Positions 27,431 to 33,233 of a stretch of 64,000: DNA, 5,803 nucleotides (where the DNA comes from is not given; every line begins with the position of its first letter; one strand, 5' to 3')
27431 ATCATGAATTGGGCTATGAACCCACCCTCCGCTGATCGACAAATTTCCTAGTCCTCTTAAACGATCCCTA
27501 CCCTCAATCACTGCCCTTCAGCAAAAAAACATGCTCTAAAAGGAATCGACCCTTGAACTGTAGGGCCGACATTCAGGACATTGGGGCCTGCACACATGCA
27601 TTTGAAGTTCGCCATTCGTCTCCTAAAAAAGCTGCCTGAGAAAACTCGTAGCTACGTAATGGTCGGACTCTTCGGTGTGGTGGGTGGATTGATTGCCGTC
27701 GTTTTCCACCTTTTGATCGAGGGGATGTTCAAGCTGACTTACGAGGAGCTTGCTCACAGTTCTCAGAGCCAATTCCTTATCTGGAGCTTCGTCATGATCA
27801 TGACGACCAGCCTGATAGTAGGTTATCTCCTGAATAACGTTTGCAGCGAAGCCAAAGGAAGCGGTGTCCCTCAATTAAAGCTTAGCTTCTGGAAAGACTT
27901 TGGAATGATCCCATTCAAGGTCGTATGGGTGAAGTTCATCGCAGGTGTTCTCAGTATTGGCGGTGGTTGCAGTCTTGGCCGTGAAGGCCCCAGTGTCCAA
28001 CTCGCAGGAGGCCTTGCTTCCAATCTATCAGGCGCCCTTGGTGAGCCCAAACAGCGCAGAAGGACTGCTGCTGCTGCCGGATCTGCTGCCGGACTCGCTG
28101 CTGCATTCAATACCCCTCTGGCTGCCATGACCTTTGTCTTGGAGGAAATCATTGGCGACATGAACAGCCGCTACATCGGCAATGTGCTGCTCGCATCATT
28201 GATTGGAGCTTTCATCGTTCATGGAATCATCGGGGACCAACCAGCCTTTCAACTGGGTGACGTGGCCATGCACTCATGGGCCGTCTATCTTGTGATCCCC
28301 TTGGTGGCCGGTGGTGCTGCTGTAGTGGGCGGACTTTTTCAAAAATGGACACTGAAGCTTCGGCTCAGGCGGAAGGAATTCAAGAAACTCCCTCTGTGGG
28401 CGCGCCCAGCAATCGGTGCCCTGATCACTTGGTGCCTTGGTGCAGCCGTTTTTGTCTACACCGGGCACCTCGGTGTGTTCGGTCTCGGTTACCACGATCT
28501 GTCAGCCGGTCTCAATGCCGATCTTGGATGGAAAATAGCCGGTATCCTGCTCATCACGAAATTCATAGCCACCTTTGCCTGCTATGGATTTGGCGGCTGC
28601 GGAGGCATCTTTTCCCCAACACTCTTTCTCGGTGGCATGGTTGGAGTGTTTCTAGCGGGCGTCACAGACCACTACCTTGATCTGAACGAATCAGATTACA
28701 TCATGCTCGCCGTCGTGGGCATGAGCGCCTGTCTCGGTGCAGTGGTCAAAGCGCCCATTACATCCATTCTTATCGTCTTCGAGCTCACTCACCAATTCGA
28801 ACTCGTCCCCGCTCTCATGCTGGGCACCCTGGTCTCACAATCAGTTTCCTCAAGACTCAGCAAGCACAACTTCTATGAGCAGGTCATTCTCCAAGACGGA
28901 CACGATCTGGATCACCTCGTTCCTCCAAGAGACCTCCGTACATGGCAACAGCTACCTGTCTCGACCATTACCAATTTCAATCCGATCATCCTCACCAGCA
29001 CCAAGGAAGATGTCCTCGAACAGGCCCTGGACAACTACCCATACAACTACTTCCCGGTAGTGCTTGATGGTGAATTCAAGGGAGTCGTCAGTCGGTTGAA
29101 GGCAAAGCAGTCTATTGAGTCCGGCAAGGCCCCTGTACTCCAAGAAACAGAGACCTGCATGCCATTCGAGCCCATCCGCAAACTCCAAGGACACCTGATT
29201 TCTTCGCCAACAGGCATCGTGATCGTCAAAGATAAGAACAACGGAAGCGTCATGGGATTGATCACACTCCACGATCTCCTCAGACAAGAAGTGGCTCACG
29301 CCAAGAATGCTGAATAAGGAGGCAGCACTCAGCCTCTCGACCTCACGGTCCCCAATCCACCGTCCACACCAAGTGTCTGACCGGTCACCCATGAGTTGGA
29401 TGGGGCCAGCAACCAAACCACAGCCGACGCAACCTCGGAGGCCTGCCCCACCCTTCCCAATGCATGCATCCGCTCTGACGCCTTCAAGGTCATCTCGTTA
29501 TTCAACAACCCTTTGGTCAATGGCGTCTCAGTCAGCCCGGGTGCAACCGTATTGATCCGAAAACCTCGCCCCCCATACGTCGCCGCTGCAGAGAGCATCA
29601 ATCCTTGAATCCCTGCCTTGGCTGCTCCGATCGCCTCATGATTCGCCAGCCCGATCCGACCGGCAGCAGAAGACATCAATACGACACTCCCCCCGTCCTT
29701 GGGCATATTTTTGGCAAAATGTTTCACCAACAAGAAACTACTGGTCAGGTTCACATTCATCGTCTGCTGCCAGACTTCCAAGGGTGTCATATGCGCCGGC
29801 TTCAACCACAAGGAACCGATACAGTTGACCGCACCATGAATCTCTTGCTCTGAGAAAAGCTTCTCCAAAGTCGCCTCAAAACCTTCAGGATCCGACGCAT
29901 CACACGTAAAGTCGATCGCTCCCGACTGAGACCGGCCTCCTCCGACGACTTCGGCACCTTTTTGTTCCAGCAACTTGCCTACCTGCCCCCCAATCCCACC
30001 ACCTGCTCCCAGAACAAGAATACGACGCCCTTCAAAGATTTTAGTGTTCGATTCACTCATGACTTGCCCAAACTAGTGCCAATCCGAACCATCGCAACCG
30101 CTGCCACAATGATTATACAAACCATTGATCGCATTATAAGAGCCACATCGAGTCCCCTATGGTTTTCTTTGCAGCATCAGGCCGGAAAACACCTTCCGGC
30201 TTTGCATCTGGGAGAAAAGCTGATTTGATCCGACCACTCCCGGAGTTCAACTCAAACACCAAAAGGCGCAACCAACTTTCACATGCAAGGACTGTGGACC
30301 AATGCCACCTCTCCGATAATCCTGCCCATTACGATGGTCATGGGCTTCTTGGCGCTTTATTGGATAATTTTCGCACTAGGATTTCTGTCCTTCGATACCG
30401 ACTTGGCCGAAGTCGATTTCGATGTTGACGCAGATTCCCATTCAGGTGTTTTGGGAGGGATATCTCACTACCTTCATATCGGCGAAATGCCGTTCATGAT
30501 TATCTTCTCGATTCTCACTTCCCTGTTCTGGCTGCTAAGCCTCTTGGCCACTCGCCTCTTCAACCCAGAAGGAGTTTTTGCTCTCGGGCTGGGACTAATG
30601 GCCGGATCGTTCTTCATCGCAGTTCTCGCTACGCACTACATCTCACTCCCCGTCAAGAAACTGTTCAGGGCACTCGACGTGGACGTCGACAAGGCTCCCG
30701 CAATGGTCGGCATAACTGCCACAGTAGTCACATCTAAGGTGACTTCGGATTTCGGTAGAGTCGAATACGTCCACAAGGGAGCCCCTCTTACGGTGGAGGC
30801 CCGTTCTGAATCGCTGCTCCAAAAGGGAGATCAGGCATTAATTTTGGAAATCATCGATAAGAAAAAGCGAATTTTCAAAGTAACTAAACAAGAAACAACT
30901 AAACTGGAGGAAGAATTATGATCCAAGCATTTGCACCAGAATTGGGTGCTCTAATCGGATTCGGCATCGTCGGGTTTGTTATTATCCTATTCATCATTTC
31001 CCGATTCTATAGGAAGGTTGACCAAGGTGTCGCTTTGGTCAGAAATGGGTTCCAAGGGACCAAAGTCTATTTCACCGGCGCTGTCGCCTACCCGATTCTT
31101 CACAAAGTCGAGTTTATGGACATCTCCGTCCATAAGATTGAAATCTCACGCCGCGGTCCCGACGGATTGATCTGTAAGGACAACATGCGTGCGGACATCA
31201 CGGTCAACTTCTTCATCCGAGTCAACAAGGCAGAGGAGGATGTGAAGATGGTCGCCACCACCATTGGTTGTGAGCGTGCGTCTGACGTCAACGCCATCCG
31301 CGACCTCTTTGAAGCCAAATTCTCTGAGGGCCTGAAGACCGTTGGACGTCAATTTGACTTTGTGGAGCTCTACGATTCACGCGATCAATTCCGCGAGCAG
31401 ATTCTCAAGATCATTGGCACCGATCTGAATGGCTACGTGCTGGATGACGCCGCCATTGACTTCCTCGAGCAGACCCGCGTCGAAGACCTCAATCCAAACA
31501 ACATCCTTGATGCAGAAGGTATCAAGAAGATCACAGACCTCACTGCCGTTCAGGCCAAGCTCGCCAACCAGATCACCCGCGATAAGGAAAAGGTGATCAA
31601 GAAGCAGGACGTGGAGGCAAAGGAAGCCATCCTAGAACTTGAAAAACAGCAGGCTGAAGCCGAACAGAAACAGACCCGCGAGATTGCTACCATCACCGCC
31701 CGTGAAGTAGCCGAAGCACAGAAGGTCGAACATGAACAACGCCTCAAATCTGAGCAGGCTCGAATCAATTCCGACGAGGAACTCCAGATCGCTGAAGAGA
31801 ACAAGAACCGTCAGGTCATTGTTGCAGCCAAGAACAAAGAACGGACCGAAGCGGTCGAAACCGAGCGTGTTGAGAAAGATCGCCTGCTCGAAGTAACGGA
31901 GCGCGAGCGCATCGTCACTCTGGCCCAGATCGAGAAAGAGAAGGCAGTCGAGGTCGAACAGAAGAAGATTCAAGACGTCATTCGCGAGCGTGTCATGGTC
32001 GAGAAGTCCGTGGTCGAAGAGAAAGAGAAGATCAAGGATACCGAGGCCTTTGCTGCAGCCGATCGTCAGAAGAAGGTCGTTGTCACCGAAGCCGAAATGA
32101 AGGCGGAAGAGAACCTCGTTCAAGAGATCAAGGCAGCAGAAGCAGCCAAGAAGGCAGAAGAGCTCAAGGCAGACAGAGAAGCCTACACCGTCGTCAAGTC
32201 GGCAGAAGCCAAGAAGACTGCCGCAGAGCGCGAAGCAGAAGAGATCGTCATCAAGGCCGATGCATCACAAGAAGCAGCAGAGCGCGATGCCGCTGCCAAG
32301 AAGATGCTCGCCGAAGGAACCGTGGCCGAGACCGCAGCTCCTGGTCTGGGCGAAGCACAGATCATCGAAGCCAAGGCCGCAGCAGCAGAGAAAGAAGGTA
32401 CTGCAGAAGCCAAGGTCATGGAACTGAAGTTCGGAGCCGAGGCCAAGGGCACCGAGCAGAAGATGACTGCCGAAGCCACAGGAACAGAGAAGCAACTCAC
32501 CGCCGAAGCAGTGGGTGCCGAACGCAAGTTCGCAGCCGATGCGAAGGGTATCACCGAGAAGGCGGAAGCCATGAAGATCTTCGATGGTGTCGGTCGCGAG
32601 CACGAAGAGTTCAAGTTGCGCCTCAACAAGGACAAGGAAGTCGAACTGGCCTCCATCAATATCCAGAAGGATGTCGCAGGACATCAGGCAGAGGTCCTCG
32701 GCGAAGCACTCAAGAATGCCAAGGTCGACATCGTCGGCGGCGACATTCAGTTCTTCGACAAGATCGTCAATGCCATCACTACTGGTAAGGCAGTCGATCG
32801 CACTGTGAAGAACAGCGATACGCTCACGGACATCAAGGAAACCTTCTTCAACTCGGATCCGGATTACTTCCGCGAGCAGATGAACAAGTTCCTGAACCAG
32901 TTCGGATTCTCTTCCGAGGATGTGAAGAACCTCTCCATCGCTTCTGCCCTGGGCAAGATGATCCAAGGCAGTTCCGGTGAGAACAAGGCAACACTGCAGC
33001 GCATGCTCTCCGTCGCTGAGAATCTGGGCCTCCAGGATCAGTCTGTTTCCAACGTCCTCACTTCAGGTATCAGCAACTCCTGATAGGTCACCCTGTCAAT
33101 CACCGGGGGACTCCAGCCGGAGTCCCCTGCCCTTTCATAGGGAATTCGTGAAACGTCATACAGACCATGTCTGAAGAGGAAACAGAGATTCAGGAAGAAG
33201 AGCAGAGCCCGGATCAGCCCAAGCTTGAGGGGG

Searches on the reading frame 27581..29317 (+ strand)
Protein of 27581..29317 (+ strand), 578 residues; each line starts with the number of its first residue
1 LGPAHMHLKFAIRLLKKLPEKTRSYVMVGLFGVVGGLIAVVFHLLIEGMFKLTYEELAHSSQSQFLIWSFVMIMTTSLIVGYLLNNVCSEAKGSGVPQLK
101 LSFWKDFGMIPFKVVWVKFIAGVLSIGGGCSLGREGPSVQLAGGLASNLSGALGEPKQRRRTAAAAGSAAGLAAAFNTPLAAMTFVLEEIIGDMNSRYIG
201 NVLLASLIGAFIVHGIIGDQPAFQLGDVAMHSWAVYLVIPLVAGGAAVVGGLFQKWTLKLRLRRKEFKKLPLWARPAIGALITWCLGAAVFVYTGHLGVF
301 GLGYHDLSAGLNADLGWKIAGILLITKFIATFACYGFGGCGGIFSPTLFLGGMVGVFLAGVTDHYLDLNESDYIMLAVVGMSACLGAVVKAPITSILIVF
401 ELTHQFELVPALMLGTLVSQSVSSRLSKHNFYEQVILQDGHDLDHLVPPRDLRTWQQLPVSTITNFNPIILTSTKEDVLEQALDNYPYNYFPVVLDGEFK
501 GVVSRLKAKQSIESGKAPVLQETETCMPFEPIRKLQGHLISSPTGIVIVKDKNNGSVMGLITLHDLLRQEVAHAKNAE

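Call 5: search_protein_families(library=pfam, proteins=[window:27581-29317:+], max_evalue=0.01)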
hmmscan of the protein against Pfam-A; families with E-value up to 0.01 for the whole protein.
window:27581-29317:+ (578 aa): 2 families
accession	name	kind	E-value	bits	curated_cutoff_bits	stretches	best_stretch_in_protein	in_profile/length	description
PF00654.25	Voltage_CLC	-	4.9e-85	286.2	24.8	1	77-423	2-345/346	Voltage gated chloride channel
PF00571.33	CBS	-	1.9e-05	25.3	24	0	474-505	17-48/57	CBS domain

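Call 6: search_protein_families(library=ncbifam, proteins=[window:27581-29317:+], max_evalue=0.01)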
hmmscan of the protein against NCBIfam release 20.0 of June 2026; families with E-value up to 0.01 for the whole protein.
window:27581-29317:+ (578 aa): 3 families
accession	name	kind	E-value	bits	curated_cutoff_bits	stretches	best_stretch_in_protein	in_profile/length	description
NF003640.0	PRK05277.1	equivalog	5.7e-69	233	350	1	13-436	22-447/471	H(+)/Cl(-) exchange transporter ClcA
NF002505.0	PRK01862.1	equivalog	4.1e-59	200.7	482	1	5-507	5-497/577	ClcB-like voltage-gated chloride channel protein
NF002437.0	PRK01610.1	equivalog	3e-36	125.4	425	1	114-436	110-425/429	voltage-gated ClC-type chloride channel ClcB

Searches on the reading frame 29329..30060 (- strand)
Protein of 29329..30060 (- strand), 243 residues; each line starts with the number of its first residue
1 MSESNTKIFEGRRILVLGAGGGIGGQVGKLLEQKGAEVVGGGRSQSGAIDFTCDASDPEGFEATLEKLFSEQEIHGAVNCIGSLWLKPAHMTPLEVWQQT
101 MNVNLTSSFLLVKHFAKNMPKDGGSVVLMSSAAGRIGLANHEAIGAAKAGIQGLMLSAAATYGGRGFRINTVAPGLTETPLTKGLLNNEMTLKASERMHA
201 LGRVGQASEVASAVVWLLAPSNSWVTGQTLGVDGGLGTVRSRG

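Call 5: search_protein_families(library=pfam, proteins=[window:29329-30060:-], max_evalue=0.01)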
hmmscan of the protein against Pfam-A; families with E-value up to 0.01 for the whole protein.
window:29329-30060:- (243 aa): 5 families
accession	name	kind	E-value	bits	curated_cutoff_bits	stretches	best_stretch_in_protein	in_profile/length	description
PF13561.12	adh_short_C2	-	3.5e-48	164.7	27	1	21-236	6-235/236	Enoyl-(Acyl carrier protein) reductase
PF00106.31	adh_short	-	1.1e-28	100.5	26.6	1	14-186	3-191/195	short chain dehydrogenase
PF23441.1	SDR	-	2.4e-07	30.8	27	1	48-236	63-255/258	SDR-like rossmann domain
PF08659.16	KR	-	1.3e-06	28.9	22.6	1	51-155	58-160/180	KR domain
PF01370.27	Epimerase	-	0.0017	18.3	20.9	1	14-131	1-115/240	NAD dependent epimerase/dehydratase family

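Call 6: search_protein_families(library=ncbifam, proteins=[window:29329-30060:-], max_evalue=0.01)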
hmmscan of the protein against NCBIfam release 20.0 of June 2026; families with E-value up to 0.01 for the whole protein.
window:29329-30060:- (243 aa): 214 families (the best 25 are shown)
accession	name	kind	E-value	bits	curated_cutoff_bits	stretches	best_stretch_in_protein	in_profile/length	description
NF005681.0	PRK07478.1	subfamily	1.7e-36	125.9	267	1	9-240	4-253/254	SDR family oxidoreductase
NF009466.0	PRK12826.1-2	subfamily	1.1e-35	123.3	222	1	12-236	4-244/248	3-oxoacyl-ACP reductase FabG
NF005309.0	PRK06841.1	subfamily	3.3e-35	121.8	286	1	9-236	13-252/255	GolD/DthD family dehydrogenase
TIGR01830.1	3oxo_ACP_reduc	equivalog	1.7e-34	119.5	297.75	1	15-236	2-238/239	3-oxoacyl-[acyl-carrier-protein] reductase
NF053701.1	CsHdxCHCADhChcB2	equivalog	2.6e-34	118.8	350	1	10-236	2-242/245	cis-4-hydroxycyclohexanecarboxylate dehydrogenase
NF005559.1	PRK07231.1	subfamily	3.7e-33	115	215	1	9-236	2-247/249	glucose 1-dehydrogenase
NF005467.0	PRK07060.1-5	equivalog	4.9e-33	114.7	360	1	9-236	7-242/245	SDR family oxidoreductase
NF006074.0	PRK08220.1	equivalog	1.1e-31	110.3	312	1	8-235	5-246/251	2,3-dihydro-2,3-dihydroxybenzoate dehydrogenase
NF005067.0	PRK06484.1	equivalog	1.3e-31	109.8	713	1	11-240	273-515/524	short chain dehydrogenase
NF004198.0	PRK05653.1-3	equivalog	1.9e-31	109.4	296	1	7-236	3-246/248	3-oxoacyl-ACP reductase FabG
NF004197.0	PRK05653.1-1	equivalog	2.2e-31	109.4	332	1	8-236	4-246/249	3-oxoacyl-ACP reductase FabG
NF052558.1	MBtsdlDhBudC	equivalog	2.5e-30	105.9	270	1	9-238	1-243/250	meso-2,3-butanediol dehydrogenase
NF004778.0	PRK06124.1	equivalog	3.4e-30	105.3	303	1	10-236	10-252/256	SDR family oxidoreductase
NF006121.0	PRK08265.1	subfamily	7.1e-30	104.4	294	1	9-237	5-246/263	short chain dehydrogenase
NF004199.0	PRK05653.1-4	equivalog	1.2e-29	103.6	301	1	9-236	3-245/247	3-oxoacyl-ACP reductase FabG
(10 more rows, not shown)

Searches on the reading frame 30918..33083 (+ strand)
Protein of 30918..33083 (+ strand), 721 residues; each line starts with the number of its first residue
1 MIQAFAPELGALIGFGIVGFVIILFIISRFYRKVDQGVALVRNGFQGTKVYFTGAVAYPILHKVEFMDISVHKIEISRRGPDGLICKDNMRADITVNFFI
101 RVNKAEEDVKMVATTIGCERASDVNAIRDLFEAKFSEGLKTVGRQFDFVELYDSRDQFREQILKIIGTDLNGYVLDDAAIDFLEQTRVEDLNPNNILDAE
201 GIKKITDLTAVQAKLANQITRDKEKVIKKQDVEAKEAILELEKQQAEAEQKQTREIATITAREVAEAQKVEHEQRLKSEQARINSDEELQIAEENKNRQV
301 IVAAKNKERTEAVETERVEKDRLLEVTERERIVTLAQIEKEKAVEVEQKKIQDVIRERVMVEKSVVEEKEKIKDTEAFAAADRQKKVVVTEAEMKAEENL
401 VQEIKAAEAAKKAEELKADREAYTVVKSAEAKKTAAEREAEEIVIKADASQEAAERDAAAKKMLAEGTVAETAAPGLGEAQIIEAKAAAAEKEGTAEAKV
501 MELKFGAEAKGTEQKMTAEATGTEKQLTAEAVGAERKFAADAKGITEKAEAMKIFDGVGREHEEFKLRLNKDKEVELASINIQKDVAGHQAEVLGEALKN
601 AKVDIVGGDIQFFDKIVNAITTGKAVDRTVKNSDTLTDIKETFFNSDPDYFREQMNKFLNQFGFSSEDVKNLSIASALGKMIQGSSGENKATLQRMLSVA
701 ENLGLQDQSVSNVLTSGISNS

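Call 5: search_protein_families(library=pfam, proteins=[window:30918-33083:+], max_evalue=0.01)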
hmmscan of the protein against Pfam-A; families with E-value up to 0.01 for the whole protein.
window:30918-33083:+ (721 aa): 0 families

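Call 6: search_protein_families(library=ncbifam, proteins=[window:30918-33083:+], max_evalue=0.01)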
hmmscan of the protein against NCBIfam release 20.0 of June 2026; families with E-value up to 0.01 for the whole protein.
window:30918-33083:+ (721 aa): 0 families

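Call 11: search_protein_families(library=padloc, proteins=[window:30918-33083:+], max_evalue=0.01)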
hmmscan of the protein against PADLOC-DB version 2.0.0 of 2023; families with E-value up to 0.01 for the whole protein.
window:30918-33083:+ (721 aa): 0 families

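Call 19: search_solved_structures(query=window:30918-33083:+, max_evalue=10, show_alignments=2)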
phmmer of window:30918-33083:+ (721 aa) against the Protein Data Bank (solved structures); distinct sequences matched with E-value up to 10: 0.

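Call 20: search_protein_families(library=pfam, proteins=[window:30918-33083:+], max_evalue=10)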
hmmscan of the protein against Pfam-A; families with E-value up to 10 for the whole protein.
window:30918-33083:+ (721 aa): 1 family
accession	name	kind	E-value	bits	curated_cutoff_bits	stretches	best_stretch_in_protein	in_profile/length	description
PF15170.11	CaM-KIIN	-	7.3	7.3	27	1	329-363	42-74/79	Calcium/calmodulin-dependent protein kinase II inhibitor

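Call 23: search_solved_structures(query=A2, max_evalue=10, show_alignments=2)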
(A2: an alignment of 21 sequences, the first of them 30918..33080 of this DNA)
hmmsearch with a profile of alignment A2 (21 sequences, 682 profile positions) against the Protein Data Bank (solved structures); distinct sequences matched with E-value up to 10: 2.
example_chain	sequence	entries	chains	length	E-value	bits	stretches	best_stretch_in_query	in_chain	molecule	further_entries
8z5g_A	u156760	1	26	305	2.5e-05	26.1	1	352-438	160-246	Protein QmcA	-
5wsu_C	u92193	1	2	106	4.4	8.7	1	261-325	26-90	Unconventional myosin-VIIa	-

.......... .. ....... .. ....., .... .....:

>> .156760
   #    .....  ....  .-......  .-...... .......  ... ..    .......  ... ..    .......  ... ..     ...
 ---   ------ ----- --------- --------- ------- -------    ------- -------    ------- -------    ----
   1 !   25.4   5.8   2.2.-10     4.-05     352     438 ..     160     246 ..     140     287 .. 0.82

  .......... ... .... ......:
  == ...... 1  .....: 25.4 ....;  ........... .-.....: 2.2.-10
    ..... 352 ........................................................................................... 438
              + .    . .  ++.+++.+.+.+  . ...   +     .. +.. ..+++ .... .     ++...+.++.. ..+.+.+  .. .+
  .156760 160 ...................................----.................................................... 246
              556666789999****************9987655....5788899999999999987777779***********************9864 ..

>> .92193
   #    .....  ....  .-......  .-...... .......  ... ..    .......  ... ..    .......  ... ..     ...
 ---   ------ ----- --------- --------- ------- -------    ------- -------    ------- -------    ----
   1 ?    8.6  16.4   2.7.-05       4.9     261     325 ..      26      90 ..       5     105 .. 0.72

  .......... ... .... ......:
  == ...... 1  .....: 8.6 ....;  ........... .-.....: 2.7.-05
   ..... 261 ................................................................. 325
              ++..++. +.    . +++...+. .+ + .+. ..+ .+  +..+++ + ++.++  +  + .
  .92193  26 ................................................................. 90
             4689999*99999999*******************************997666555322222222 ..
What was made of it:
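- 30918..33083 (+): YqiK-type flotillin (721 aa): N-terminal TM helix, SPFH/band-7 domain, a long E/A/K-rich coiled coil and a conserved C-terminal region. Predicted to face the cytoplasm because RFYRK follows the TM helix. The profile also hits the QmcA coiled-coil region at E 2.5e-5 (call 23).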

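Call 24: search_protein_families(library=pfam, alignment_id=A2, max_evalue=1)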
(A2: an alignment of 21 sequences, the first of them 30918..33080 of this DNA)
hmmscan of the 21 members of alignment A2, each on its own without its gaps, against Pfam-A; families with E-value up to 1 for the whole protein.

A. member 1, window:30918-33080:+ (721 aa): 0 families

B. families by the number of members that match (of 21 scanned): 3 families
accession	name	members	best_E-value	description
PF09255.16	Antig_Caf1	1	0.13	Caf1 Capsule antigen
PF23610.1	VWA7_4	1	0.15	VWA7 beta-sandwich domain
PF15170.11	CaM-KIIN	1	0.5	Calcium/calmodulin-dependent protein kinase II inhibitor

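Call 78: find_related_loci(query=A2, collection=metagenome_contigs, flank=8000)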
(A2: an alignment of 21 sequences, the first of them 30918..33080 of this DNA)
Query A2 (721 aa) in metagenome_contigs; peptide patterns used: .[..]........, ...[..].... (x = any residue, [..] = any of these).
600 stretches matched a pattern (row limit reached: there are more); 569 encode a relative of the query (tblastn E <= 1e-3); the best 80 are kept; 80 distinct loci.
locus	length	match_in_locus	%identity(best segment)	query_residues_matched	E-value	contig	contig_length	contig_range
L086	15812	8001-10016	62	5-714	0e+0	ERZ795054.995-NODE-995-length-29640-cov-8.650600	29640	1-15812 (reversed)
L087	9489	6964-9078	62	1-714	0e+0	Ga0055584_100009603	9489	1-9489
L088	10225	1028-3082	58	1-716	0e+0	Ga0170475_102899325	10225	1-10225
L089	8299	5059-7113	58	1-716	0e+0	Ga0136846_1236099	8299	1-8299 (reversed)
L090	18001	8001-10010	59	28-714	0e+0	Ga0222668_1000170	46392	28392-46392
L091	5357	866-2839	59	15-710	0e+0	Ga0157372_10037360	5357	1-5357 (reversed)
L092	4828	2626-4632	58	12-714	0e+0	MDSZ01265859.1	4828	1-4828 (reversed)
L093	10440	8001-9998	56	9-708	0e+0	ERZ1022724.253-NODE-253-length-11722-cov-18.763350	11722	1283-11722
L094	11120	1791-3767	61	17-711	0e+0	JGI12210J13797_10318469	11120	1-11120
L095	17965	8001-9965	59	12-716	0e+0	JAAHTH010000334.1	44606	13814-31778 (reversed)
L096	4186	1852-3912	57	7-713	0e+0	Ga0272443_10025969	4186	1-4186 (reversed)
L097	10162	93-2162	58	13-714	0e+0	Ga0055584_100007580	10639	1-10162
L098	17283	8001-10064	54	1-717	0e+0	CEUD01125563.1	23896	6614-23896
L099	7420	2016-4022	58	16-714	0e+0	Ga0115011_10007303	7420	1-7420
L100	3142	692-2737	55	7-720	0e+0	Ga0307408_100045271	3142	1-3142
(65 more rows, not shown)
